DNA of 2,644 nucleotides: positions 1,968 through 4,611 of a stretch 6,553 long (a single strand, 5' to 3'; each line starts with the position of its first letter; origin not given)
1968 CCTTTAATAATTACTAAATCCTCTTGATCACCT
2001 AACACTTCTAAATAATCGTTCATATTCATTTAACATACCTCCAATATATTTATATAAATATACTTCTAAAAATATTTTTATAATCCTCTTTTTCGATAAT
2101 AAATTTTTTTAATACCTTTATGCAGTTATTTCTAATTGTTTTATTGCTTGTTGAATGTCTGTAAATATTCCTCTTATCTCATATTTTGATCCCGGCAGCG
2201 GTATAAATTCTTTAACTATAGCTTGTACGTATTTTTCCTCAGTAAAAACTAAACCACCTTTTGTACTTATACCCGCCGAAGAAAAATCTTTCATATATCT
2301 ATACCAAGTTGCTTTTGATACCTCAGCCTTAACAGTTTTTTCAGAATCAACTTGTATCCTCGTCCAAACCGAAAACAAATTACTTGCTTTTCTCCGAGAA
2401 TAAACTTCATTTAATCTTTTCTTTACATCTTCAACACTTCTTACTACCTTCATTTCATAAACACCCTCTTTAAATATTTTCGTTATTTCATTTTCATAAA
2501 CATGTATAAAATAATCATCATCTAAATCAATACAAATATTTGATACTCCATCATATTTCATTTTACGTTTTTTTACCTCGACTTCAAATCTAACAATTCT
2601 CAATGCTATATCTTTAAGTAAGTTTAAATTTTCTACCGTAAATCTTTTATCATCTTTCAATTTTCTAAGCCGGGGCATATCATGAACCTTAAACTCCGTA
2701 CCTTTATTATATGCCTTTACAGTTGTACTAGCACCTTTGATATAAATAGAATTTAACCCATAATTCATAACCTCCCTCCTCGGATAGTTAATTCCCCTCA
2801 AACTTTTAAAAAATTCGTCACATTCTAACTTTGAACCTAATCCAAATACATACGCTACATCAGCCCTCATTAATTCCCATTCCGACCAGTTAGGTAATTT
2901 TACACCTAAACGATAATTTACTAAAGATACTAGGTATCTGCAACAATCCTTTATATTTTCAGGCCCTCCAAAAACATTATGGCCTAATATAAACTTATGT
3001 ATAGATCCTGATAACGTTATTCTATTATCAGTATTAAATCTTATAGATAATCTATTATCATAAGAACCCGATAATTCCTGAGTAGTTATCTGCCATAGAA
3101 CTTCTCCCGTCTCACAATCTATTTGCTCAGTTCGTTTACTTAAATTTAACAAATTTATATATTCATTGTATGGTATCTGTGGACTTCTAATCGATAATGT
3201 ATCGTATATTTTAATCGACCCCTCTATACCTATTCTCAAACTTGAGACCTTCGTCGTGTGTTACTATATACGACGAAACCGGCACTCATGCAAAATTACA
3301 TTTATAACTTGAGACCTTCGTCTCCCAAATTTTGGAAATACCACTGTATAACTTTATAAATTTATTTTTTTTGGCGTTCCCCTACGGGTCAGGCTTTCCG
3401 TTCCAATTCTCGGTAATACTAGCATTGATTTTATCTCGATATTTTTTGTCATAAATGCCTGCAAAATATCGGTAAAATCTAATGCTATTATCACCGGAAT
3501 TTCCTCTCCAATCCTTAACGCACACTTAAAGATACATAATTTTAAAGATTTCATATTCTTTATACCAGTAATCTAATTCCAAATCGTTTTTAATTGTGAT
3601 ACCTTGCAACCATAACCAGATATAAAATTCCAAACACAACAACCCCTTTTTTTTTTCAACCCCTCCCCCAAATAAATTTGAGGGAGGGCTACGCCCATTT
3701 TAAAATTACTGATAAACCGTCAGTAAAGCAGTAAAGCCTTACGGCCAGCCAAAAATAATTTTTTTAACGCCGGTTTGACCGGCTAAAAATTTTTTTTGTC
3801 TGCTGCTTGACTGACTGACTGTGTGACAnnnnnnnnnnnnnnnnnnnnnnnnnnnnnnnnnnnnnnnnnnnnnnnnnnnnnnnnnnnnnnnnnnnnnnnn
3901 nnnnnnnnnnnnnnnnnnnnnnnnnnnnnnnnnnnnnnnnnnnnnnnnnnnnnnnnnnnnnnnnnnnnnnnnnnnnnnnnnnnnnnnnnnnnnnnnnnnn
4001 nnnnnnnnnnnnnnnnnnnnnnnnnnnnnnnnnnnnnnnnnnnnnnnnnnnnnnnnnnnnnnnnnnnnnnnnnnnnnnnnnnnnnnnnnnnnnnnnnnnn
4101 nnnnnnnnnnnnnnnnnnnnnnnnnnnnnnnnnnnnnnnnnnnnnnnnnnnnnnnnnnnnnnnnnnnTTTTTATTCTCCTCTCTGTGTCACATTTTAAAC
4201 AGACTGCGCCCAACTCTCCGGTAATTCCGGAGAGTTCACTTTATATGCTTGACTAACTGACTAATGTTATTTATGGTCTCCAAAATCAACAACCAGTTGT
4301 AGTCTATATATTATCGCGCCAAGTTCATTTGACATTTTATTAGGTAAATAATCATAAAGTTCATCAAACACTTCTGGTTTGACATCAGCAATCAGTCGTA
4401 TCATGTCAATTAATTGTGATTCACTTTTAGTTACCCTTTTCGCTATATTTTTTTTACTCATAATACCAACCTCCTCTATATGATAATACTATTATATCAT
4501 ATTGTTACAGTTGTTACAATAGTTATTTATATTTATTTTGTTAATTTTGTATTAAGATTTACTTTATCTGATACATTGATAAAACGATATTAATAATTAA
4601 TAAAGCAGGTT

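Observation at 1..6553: Complete 6430-bp circular filamentous-phage genome with no secretin and no integrase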

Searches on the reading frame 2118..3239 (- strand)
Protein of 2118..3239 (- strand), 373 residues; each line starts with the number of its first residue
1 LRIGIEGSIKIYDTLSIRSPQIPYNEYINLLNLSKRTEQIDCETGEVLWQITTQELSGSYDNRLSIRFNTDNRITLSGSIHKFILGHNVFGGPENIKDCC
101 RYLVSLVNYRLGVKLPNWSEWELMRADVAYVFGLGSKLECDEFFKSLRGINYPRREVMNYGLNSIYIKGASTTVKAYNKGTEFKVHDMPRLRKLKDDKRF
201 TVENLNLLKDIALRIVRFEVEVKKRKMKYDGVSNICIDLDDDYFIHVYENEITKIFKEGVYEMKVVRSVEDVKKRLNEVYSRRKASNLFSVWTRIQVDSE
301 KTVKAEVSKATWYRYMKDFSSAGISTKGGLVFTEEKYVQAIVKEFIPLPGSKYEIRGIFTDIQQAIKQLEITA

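Call 5: search_protein_families(library=pfam, max_evalue=1, proteins=[window:2121-3239:-])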
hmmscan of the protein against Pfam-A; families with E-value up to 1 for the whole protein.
seq(373 aa): 3 families
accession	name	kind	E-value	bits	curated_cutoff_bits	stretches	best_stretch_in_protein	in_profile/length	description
PF05144.20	Phage_CRI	-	2.3e-14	54.1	21.7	1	53-229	44-220/232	Replication-associated protein G2P N-terminal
PF05155.20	G2P_X_C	-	0.055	14.5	25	1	281-326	8-52/88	Replication-associated protein G2P C-terminal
PF20321.3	DUF6616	-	0.1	13.4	27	1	281-324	54-97/111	Family of unknown function (DUF6616)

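Call 6: search_protein_families(library=phrogs, max_evalue=1, proteins=[window:2121-3239:-])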
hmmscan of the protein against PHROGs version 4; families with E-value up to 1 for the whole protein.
seq(373 aa): 5 families
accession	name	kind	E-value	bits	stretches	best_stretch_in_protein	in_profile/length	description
phrog_702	-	DNA, RNA and nucleotide metabolism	3e-35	123.1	1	12-326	3-331/382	replication protein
phrog_36494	-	unknown function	0.11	13.9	1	228-280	19-73/81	-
phrog_16882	-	unknown function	0.12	12.8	1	74-106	89-120/230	-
phrog_22862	-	unknown function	0.13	13.6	1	221-307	4-86/92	-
phrog_36835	-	unknown function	0.19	13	1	234-282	4-55/69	-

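Call 8: search_dna_similar(query=window:2118-3239:-, collection=phages, mode=protein, max_rows=25, max_evalue=0.001)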
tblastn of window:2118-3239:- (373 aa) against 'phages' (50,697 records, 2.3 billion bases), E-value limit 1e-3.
Records with a match: 6; places in all: 6; records where one place covers at least 80% of the query: 4.
Best place of each record, by identity: <60% 6.
By first word of the organism name: Phage 2; Dulem 2; Inoviridae 1; Lentisphaerae 1.
By host as written in the record: Lentisphaerae bacterium WC36 2; - 2; Varecia variegata 2.
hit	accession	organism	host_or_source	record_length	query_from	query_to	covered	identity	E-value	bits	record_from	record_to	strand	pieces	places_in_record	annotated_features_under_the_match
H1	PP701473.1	Phage WC36-1-filamentous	Lentisphaerae bacterium WC36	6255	12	328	85%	33.8%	4e-48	180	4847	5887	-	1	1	record has no annotation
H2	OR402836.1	Phage WC36-1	-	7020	12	328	85%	33.8%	5e-48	180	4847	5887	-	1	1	record has no annotation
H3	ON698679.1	Inoviridae phage WC36-1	-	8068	12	328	85%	33.8%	5e-48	180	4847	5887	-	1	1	record has no annotation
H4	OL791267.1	Lentisphaerae phage WC36-1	Lentisphaerae bacterium WC36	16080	12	328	85%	33.8%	5e-48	180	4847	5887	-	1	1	record has no annotation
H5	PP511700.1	Dulem virus 60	Varecia variegata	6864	74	336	71%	27.0%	1e-4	50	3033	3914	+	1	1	replication protein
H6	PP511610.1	Dulem virus 63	Varecia variegata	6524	74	338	71%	26.4%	4e-4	48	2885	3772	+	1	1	replication protein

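Call 32: search_protein_families(library=ncbifam, max_evalue=1, proteins=[window:2118-3239:-])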
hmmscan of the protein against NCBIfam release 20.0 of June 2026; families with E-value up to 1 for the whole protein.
window:2118-3239:- (373 aa): 1 family
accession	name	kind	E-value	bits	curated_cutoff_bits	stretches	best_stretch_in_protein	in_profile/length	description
TIGR01629.1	rep_II_X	subfamily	2.6e-13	49.7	29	1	73-326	84-368/407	phage/plasmid replication protein, II/X family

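Call 60: search_solved_structures(query=window:2118-3239:-, max_evalue=1)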
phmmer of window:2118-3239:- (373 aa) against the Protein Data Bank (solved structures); distinct sequences matched with E-value up to 1: 2.
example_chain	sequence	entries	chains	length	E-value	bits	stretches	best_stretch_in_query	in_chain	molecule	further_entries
3h0g_K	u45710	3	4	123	0.17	14.2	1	25-128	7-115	DNA-directed RNA polymerase II subunit RPB11 | RNA polymerase II subunit Rpb11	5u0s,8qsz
6mxv_A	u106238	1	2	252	0.71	12.2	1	13-81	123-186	Rhodanese-like family protein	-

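Call 73: search_dna_similar(query=window:2118-3239:-, collection=plasmids, mode=protein, max_rows=15, max_evalue=0.001)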
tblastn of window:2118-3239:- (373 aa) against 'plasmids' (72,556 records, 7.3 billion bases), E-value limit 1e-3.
Records with a match: 31; places in all: 31; records where one place covers at least 80% of the query: 4.
Best place of each record, by identity: <60% 31.
By first word of the organism name: Klebsiella 16; Acinetobacter 7; Ralstonia 4; Vibrio 2; Agrobacterium 1; Rivularia 1.
By predicted mobility (MOB-suite, as given by PLSDB): non-mobilizable 24; mobilizable 4; conjugative 3.
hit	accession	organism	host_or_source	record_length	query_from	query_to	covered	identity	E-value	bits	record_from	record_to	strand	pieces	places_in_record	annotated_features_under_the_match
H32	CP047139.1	Ralstonia solanacearum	Potato,Single cell,tuber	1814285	12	328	85%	33.8%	2e-47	180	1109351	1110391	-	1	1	replication protein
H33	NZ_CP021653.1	Ralstonia solanacearum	Solanum lycopersicum,Tomato with ...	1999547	12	328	85%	33.8%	2e-47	180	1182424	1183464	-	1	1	none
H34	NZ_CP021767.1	Ralstonia solanacearum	Solanum lycopersicum,Tomato with ...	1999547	12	328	85%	33.8%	2e-47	180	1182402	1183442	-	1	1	none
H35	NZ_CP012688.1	Ralstonia solanacearum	Solanum commersonii,whole organism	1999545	12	328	85%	33.8%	2e-47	180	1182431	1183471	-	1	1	none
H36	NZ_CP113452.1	Acinetobacter baumannii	cell culture,Draining-Matting Conveyor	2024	53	327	74%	26.7%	8e-5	52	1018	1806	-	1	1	phage/plasmid replication protein, II/X family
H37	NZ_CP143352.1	Acinetobacter baumannii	Homo sapiens,skin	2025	53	327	74%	26.7%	8e-5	52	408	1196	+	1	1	phage/plasmid replication protein, II/X family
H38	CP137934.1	Acinetobacter baumannii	Homo sapiens,Tissue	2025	53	327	74%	26.7%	8e-5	52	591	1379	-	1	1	phage/plasmid replication protein, II/X family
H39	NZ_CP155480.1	Acinetobacter baumannii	Homo sapiens,skin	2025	53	327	74%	26.7%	9e-5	52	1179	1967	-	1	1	none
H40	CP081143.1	Acinetobacter baumannii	Homo sapiens,blood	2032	49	327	75%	25.6%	3e-6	56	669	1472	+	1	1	phage/plasmid replication protein, II/X family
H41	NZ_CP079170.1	Klebsiella pneumoniae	Homo sapiens,Endotracheal aspirate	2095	34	322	77%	23.7%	4e-4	50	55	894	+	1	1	phage/plasmid replication protein, II/X family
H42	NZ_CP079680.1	Klebsiella pneumoniae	-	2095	34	322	77%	23.7%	4e-4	50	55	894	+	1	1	phage/plasmid replication protein, II/X family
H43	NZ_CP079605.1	Klebsiella pneumoniae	Homo sapiens,Endotracheal aspirate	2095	34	322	77%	23.7%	4e-4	50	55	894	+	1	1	phage/plasmid replication protein, II/X family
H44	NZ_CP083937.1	Klebsiella pneumoniae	Homo sapiens,blood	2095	34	322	77%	23.7%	4e-4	50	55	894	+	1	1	phage/plasmid replication protein, II/X family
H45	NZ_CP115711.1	Klebsiella pneumoniae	-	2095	34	322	77%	23.7%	4e-4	50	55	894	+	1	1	phage/plasmid replication protein, II/X family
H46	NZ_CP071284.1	Klebsiella pneumoniae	Homo sapiens,blood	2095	34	322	77%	23.7%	4e-4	50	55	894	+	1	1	phage/plasmid replication protein, II/X family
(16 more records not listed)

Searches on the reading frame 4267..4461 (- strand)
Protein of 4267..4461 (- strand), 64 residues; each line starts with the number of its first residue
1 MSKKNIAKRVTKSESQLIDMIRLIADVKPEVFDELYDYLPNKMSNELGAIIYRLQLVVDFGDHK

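Call 5: search_protein_families(library=pfam, max_evalue=1, proteins=[window:4270-4461:-])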
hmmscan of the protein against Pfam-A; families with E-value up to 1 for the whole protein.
seq(64 aa): 1 family
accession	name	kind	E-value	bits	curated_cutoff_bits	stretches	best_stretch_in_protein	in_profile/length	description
PF18215.6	Rtt106_N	-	0.12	12.4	26.3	1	30-42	26-38/45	Histone chaperone Rtt106 N-terminal domain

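Call 6: search_protein_families(library=phrogs, max_evalue=1, proteins=[window:4270-4461:-])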
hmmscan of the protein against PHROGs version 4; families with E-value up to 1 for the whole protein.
seq(64 aa): 0 families

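Call 32: search_protein_families(library=ncbifam, max_evalue=1, proteins=[window:4267-4461:-])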
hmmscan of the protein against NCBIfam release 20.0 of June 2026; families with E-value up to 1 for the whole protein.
window:4267-4461:- (64 aa): 1 family
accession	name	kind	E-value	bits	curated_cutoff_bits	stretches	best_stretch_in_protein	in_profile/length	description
TIGR00180.1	parB_part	domain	0.086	12.6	58.45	1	1-35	121-154/186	ParB/RepB/Spo0J family partition protein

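Call 95: search_protein_families(library=padloc, max_evalue=0.1, proteins=[window:4267-4461:-])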
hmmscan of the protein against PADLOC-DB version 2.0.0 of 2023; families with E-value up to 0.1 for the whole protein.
window:4267-4461:- (64 aa): 0 families
